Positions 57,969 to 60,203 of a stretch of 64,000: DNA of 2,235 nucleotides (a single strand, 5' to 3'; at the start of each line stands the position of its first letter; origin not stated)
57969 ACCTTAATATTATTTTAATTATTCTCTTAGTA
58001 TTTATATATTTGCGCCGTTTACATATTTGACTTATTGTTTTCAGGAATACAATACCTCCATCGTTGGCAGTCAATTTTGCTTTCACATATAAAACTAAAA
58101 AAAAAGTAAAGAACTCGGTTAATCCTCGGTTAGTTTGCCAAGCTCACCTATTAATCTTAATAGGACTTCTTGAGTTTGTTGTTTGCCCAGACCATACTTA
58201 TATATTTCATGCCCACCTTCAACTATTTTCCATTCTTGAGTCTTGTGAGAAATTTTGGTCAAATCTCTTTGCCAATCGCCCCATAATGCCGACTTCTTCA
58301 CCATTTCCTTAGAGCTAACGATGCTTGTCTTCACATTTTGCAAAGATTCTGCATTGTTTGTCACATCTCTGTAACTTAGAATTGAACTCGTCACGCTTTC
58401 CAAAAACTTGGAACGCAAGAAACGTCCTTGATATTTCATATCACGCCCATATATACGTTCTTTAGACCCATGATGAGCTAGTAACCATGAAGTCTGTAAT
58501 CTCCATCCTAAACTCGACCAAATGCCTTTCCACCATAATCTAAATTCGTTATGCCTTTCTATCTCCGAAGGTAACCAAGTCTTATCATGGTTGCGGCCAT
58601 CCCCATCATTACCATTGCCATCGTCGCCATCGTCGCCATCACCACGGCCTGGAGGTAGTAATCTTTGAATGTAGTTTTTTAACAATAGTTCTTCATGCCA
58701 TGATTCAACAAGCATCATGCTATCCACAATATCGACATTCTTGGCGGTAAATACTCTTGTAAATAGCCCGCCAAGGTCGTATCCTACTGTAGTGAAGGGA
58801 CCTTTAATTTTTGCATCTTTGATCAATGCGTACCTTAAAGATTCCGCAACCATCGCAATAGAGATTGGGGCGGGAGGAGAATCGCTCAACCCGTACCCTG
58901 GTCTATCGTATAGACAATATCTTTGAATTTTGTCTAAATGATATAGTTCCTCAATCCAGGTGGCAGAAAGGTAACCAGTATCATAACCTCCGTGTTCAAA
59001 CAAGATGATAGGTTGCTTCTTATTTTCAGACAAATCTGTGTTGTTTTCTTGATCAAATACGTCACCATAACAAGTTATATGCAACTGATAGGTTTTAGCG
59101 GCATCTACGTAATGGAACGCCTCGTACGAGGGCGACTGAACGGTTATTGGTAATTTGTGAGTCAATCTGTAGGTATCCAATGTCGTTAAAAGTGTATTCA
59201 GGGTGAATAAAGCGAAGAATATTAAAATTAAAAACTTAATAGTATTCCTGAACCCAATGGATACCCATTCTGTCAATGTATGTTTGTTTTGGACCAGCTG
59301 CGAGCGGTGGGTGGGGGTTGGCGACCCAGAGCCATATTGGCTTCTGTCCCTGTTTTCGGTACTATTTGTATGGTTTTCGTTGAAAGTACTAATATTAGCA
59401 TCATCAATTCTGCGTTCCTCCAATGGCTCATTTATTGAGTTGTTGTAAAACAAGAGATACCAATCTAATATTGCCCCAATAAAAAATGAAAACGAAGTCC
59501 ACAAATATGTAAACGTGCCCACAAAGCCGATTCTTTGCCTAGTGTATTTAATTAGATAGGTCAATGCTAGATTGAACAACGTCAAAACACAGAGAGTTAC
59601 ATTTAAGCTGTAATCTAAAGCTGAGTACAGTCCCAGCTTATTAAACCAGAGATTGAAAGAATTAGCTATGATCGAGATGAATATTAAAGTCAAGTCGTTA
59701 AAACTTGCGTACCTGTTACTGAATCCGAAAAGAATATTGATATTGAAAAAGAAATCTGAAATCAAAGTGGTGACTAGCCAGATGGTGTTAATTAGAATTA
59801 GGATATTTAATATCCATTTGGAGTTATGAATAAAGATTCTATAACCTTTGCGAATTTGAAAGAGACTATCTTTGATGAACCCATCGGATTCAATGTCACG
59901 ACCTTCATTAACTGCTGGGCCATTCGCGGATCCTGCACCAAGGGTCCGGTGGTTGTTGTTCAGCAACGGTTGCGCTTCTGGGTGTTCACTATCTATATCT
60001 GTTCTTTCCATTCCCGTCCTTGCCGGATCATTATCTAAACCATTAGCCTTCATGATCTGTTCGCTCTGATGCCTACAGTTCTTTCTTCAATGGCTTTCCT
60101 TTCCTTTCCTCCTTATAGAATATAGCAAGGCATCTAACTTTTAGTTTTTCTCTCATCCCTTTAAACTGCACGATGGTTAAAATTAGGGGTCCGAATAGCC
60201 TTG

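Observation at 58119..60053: YNL115C: polytopic membrane domain fused to an alpha/beta-hydrolase-like domain with Asp at the nucleophile elbow (GYDLGG)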

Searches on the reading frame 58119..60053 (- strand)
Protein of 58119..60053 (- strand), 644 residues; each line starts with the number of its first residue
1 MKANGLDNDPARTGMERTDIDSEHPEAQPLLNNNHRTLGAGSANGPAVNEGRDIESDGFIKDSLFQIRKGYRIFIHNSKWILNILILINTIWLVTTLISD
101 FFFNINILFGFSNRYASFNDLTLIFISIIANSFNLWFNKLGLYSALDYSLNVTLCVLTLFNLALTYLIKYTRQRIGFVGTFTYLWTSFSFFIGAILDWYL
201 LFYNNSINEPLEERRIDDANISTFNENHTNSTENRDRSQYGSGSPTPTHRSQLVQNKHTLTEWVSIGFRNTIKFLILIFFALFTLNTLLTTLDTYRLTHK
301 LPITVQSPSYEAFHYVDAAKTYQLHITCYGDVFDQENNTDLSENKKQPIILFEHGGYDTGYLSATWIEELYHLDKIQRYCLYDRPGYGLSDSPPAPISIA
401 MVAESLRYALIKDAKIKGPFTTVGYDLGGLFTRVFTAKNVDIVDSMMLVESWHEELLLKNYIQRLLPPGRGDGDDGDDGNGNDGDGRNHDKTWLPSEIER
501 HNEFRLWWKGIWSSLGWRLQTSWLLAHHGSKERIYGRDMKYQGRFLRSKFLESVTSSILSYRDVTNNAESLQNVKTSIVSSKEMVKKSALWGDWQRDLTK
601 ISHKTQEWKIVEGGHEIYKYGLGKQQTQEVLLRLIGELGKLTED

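Call 3: search_protein_families(library=pfam, proteins=[window:58119-60053:-], max_evalue=1)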
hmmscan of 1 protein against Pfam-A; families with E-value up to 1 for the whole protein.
window:58119-60053:- (644 aa): 3 families
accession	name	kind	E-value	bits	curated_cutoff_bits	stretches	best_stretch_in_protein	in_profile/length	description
PF10329.14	DUF2417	-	7.6e-67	225.6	25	1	26-328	1-234/234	Region of unknown function (DUF2417)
PF00561.26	Abhydrolase_1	-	3.8e-31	109.1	25.8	1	348-619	1-242/245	alpha/beta hydrolase fold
PF12697.13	Abhydrolase_6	-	0.00058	21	26.3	1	350-473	1-116/217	Alpha/beta hydrolase family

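Call 4: search_solved_structures(query=window:58122-60053:-, max_evalue=1, show_alignments=3)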
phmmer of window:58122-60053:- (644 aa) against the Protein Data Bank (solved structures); distinct sequences matched with E-value up to 1: 10.
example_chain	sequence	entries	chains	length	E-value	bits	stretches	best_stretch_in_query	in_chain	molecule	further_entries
8v16_C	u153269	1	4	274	0.013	17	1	344-433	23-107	Esterase 1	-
6eb3_A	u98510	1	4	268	0.013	17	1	345-433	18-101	Est1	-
10xn_A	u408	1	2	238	0.087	14.3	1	351-451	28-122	Triacylglycerol lipase related protein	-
4opm_A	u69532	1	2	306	0.099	14.1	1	348-472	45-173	Lipase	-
9ijj_C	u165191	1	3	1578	0.13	13.8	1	567-630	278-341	Cilia- and flagella-associated protein 74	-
5w15_A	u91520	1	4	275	0.15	13.6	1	354-430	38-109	Alpha/beta hydrolase fold protein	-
2xua_A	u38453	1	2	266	0.41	12.1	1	364-448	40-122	3-OXOADIPATE ENOL-LACTONASE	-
3om8_A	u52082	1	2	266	0.56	11.6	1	364-432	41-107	Probable hydrolase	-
8ynv_A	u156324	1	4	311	0.67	11.4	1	366-451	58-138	poly(3-hydroxybutyrate) depolymerase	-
7dq9_A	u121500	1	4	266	1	10.8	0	360-451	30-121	Predicted hydrolases or acyltransferases (Alpha/beta hydrolase superfamily)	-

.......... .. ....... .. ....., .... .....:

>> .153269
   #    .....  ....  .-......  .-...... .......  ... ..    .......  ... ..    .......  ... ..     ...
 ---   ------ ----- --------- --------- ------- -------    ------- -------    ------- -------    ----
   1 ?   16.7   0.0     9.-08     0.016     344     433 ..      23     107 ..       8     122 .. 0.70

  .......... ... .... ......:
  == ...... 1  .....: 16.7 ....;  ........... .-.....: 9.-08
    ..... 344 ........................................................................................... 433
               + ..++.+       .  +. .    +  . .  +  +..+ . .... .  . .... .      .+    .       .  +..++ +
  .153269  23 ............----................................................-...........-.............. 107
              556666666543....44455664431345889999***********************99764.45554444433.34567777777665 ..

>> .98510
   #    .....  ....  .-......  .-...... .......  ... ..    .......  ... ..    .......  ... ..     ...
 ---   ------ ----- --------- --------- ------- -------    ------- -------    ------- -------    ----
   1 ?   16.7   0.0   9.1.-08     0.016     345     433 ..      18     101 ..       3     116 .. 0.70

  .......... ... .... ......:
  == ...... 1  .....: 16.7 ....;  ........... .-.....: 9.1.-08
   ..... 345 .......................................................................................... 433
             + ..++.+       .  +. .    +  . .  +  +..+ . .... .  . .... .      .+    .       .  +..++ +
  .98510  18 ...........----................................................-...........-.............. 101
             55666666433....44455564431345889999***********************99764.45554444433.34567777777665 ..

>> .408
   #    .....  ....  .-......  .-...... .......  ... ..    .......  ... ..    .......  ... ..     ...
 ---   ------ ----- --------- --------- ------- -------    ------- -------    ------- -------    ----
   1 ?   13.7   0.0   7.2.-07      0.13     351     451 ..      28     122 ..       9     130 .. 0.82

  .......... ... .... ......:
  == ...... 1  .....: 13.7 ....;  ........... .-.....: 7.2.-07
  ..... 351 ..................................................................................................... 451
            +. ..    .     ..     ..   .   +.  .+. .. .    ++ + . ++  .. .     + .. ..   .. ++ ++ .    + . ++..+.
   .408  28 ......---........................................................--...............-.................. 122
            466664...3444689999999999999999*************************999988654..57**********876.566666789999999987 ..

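Call 6: find_homologous_proteins(query=window:58122-60053:-, max_evalue=0.001)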
Query window:58122-60053:- (644 aa): 59 proteins with E <= 0.001 among 8000 candidates.
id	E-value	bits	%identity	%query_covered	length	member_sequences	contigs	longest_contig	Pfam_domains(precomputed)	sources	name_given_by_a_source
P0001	0.0e+0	1487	100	100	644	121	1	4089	PF00561.27,PF10329.15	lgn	-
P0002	0.0e+0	1407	94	100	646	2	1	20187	PF00561.27,PF10329.15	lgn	-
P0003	0.0e+0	1346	91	100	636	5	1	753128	PF00561.27,PF10329.15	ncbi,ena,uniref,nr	ncbi:hypothetical protein SMKI_14G2060 [Saccharomyces mikatae IFO 1815]|uniref:AB hydrolase-1 domain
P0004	0.0e+0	1343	89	100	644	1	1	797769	PF00561.27,PF10329.15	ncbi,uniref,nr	ncbi:uncharacterized protein SKDI_14G2090 [Saccharomyces kudriavzevii IFO 1802]|uniref:AB hydrolase-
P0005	0.0e+0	1339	88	100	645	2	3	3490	PF00561.27,PF10329.15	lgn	-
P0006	0.0e+0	1331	88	100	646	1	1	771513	PF00561.27,PF10329.15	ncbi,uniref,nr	ncbi:YNL115C [Saccharomyces arboricola H-6]|uniref:YNL115C n=1 Tax=Saccharomyces arboricola (strain 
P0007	0.0e+0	1271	85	100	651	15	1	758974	PF00561.27,PF10329.15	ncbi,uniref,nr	ncbi:hypothetical protein SEUBUCD650_0N02060 [Saccharomyces eubayanus]|uniref:AB hydrolase-1 domain-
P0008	0.0e+0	1214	87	92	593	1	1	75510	PF00561.27,PF10329.15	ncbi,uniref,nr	ncbi:YNL115C-like protein [Saccharomyces cerevisiae x Saccharomyces kudriavzevii VIN7]|uniref:YNL115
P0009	3.2e-256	870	62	95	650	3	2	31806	PF00561.27,PF10329.15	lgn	-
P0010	2.3e-251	854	60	97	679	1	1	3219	PF00561.27,PF10329.15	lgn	-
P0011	1.0e-249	848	59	99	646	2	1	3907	PF00561.27,PF10329.15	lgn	-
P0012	1.1e-249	848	61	96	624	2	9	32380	PF00561.27,PF10329.15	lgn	-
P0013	4.0e-249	846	60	98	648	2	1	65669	PF00561.27,PF10329.15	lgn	-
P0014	5.9e-246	836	61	98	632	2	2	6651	PF12697.14,PF00561.27,PF10329.15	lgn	-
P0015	1.9e-245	834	58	98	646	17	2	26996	PF00561.27,PF10329.15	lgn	-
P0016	9.5e-245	832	59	95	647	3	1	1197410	PF00561.27,PF10329.15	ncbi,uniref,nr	ncbi:hypothetical protein HG537_0C03220 [Torulaspora globosa]|uniref:AB hydrolase-1 domain-containin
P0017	3.1e-240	817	60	97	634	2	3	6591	PF00561.27,PF10329.15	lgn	-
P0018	3.3e-238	810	60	98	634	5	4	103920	PF00561.27,PF10329.15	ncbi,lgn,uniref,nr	ncbi:hypothetical protein ZYGM_001215 [Zygosaccharomyces mellis]|uniref:AB hydrolase-1 domain-contai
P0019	1.6e-237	808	59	95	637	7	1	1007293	PF12697.14,PF00561.27,PF10329.15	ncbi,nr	ncbi:YNL115C [Zygosaccharomyces parabailii]|nr:YNL115C [Zygosaccharomyces parabailii]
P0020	1.1e-232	792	59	95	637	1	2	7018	PF12697.14,PF00561.27,PF10329.15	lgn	-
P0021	2.3e-230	784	58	95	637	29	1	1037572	PF12697.14,PF00561.27,PF10329.15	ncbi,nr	ncbi:alpha/beta hydrolase fold [Nakaseomyces glabratus]|nr:alpha/beta hydrolase fold [Nakaseomyces g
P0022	4.4e-230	784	59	95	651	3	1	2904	PF00561.27,PF10329.15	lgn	-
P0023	1.5e-229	782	59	95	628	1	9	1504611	PF00561.27,PF10329.15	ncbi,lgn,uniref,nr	ncbi:LAFE_0F06150g1_1 [Lachancea fermentati]|uniref:LAFE_0F06150g1_1 n=1 Tax=Lachancea fermentati Ta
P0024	1.1e-224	766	57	96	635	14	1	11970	PF00561.27,PF10329.15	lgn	-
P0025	4.3e-224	764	58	91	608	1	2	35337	PF00561.27,PF10329.15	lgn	-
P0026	2.7e-220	751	55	98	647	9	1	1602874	PF00561.27,PF10329.15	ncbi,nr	ncbi:hypothetical protein KDRO_A02030 [Kluyveromyces lactis]|nr:hypothetical protein KDRO_A02030 [Kl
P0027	1.5e-219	749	57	95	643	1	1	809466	PF00561.27,PF10329.15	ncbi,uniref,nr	ncbi:LAMI_0B02146g1_1 [Lachancea mirantina]|uniref:LAMI_0B02146g1_1 n=1 Tax=Lachancea mirantina TaxI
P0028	7.0e-219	747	55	95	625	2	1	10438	PF00561.27,PF10329.15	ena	-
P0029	2.3e-218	745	56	95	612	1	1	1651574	PF00561.27,PF10329.15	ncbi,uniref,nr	ncbi:LANO_0E11540g1_1 [Lachancea nothofagi CBS 11611]|uniref:LANO_0E11540g1_1 n=1 Tax=Lachancea noth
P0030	3.2e-214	731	54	99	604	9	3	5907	PF00561.27,PF10329.15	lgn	-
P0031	1.8e-213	729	56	95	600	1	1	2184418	PF12697.14,PF00561.27,PF10329.15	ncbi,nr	ncbi:LAFA_0E09472g1_1 [Lachancea sp. 'fantastica']|nr:LAFA_0E09472g1_1 [Lachancea sp. 'fantastica']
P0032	2.5e-213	728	58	90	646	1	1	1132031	PF00561.27,PF10329.15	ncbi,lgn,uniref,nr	ncbi:unnamed protein product [Kluyveromyces dobzhanskii CBS 2104]|uniref:WGS project CCBQ000000000 d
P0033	1.8e-212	725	54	99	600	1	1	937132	PF12697.14,PF00561.27,PF10329.15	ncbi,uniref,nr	ncbi:uncharacterized protein LALA0_S04e02454g [Lachancea lanzarotensis]|uniref:LALA0S04e02454g1_1 n=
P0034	1.1e-210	719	57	90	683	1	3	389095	PF00561.27,PF10329.15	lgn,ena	-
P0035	3.9e-210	718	54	96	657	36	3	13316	PF00561.27,PF10329.15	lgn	-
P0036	6.4e-210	717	55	96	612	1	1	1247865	PF00561.27,PF10329.15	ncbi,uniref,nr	ncbi:LADA_0D07250g1_1 [Lachancea dasiensis]|uniref:LADA_0D07250g1_1 n=1 Tax=Lachancea dasiensis TaxI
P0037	3.0e-209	715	55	95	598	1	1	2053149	PF00561.27,PF10329.15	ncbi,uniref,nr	ncbi:LAME_0H06744g1_1 [Lachancea meyersii CBS 8951]|uniref:LAME_0H06744g1_1 n=1 Tax=Lachancea meyers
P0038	9.5e-208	710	51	95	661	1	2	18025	PF00561.27,PF10329.15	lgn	-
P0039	7.4e-205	700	53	96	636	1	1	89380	PF00561.27,PF10329.15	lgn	-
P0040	9.8e-164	564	45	95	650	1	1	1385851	PF12697.14,PF00561.27,PF10329.15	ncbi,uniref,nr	ncbi:uncharacterized protein Ecym_5427 [Eremothecium cymbalariae DBVPG|uniref:AB hydrolase-1 domain-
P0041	3.3e-158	546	44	98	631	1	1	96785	PF12697.14,PF00561.27,PF10329.15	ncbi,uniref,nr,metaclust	ncbi:hypothetical protein Kpol_505p17 [Vanderwaltozyma polyspora DSM 70294]|uniref:AB hydrolase-1 do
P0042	2.2e-147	510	43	96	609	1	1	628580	PF00561.27,PF10329.15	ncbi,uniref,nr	ncbi:uncharacterized protein KNAG_0I02080 [Huiozyma naganishii CBS 8797]|uniref:AB hydrolase-1 domai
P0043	5.9e-146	506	41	97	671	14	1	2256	PF00561.27,PF10329.15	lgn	-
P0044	3.7e-145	503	40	98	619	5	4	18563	PF00561.27,PF10329.15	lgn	-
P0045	4.4e-142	493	41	96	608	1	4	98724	PF00561.27,PF10329.15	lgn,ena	-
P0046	2.9e-141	490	45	89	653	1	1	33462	PF00561.27,PF10329.15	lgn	-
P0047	9.8e-139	482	39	98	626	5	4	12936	PF00561.27,PF10329.15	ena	-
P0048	3.4e-138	480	40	96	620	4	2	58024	PF00561.27,PF10329.15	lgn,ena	-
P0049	6.1e-137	476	40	98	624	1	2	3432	PF12697.14,PF00561.27,PF10329.15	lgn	-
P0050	9.4e-129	449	40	90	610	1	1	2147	PF00561.27,PF10329.15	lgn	-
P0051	2.0e-128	448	42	88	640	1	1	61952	PF00561.27,PF10329.15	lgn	-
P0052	3.9e-125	437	38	96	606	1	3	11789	PF00561.27,PF10329.15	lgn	-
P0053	6.1e-125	436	38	97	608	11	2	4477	PF00561.27,PF10329.15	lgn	-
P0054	1.2e-124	435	38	96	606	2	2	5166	PF00561.27,PF10329.15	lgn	-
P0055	1.2e-123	432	38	95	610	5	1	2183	PF00561.27,PF10329.15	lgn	-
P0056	3.5e-123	430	40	90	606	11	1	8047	PF00561.27,PF10329.15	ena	-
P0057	1.4e-122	428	40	88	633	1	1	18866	PF00561.27,PF10329.15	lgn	-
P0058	1.3e-116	409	37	96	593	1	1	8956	PF00561.27,PF10329.15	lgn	-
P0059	5.3e-110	387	47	60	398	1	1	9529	PF00561.27,PF10329.15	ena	-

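Call 13: search_solved_structures(query=A1, max_evalue=0.01, show_alignments=4)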
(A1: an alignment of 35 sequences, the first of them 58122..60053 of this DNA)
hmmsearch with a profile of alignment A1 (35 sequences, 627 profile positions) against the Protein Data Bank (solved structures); distinct sequences matched with E-value up to 0.01: 7.
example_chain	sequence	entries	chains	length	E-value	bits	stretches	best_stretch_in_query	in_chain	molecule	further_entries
6imp_A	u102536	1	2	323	4.5e-05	25.5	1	330-442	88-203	RTX toxin RtxA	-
6ii2_A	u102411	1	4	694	0.00017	23.5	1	331-442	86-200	Putative RTX-toxin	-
6eb3_A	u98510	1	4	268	0.0002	23.3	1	367-442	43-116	Est1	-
8v16_C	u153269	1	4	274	0.00021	23.2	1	367-442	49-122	Esterase 1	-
8ynv_A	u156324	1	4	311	0.00021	23.2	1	342-445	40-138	poly(3-hydroxybutyrate) depolymerase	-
8ynw_A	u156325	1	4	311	0.00026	22.9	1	342-445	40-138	Poly(3-hydroxybutyrate) depolymerase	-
9l75_A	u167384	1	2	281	0.0008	21.3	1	372-444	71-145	Alpha/beta hydrolase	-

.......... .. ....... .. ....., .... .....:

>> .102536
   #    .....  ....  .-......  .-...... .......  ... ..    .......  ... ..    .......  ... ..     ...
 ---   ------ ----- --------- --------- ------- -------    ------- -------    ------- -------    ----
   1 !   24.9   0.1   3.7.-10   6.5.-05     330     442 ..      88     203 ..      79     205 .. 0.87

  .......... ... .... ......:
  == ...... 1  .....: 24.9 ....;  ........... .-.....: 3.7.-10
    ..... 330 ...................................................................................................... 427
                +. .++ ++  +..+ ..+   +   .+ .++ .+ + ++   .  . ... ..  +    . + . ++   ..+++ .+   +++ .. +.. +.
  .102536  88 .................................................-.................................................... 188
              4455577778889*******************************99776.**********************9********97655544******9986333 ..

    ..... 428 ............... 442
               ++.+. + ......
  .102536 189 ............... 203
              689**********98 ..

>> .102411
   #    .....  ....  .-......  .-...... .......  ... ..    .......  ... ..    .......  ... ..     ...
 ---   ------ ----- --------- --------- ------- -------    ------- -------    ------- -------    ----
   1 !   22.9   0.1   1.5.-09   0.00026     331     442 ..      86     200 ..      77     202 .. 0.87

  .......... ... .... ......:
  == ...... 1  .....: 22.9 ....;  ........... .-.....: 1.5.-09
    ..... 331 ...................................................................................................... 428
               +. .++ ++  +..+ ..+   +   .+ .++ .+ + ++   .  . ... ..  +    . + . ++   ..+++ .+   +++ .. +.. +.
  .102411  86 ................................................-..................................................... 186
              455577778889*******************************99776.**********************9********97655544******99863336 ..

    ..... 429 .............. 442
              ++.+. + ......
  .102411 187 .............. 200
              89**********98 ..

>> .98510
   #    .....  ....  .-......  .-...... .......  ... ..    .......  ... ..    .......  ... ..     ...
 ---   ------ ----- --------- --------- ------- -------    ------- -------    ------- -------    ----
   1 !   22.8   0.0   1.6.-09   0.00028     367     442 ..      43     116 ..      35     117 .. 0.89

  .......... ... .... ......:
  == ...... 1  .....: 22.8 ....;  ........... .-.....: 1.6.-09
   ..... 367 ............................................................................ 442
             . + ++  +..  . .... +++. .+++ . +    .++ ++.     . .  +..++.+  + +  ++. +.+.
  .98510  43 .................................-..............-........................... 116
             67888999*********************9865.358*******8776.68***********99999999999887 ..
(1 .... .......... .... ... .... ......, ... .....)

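Call 21: predict_structure(alignment_id=A1)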
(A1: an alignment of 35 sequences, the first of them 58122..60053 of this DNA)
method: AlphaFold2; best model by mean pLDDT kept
length: 644 residues; sequences in the alignment: 35
mean_pLDDT: 68.7   pTM: 0.63
mean pLDDT of the five models: 68.7, 66.4, 65.1, 64.0, 63.3
residues with pLDDT >= 90: 56; 70-90: 296; 50-70: 137; < 50: 155
segments of 3 or more residues with pLDDT < 50: 1-55, 105-110, 227-255, 303-306, 338-343, 355-361, 462-500
pLDDT, mean of each block of 10 residues (from residue 1): 36 34 38 37 39 52 78 87 90 80 52 59 85 79 77 90 84 76 90 88 75 53 50 42 42 56 83 87 85 74 55 80 79 56 58 49 72 83 69 62 85 83 86 90 90 73 42 37 39 47 63 66 71 62 62 63 85 92 82 87 90 80 89 79 50
secondary structure, 60 per line:
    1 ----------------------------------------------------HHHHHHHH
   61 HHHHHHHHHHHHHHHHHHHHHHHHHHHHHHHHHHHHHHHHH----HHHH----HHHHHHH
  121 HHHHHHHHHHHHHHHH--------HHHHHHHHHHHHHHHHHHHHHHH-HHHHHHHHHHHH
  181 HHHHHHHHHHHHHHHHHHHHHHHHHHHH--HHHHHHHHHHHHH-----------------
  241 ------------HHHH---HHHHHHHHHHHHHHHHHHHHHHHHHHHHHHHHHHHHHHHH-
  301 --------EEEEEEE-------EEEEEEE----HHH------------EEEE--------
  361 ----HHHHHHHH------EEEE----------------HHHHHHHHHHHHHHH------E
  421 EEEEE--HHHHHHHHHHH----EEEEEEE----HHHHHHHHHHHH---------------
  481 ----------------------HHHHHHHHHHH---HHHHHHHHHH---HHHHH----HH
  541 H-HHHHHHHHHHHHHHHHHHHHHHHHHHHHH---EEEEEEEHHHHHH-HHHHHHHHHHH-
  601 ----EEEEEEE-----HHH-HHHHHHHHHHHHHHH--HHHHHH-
elements in order: H53-101 H106-109 H114-136 H145-167 H169-208 H211-223 H253-256 H260-299 E309-315 E323-329 E349-352 H365-372 E379-382 H399-413 E420-425 H428-438 E443-449 H454-465 H503-513 H517-526 H530-534 H543-571 E575-581 H582-587 H589-599 E605-611 H621-635 H638-643
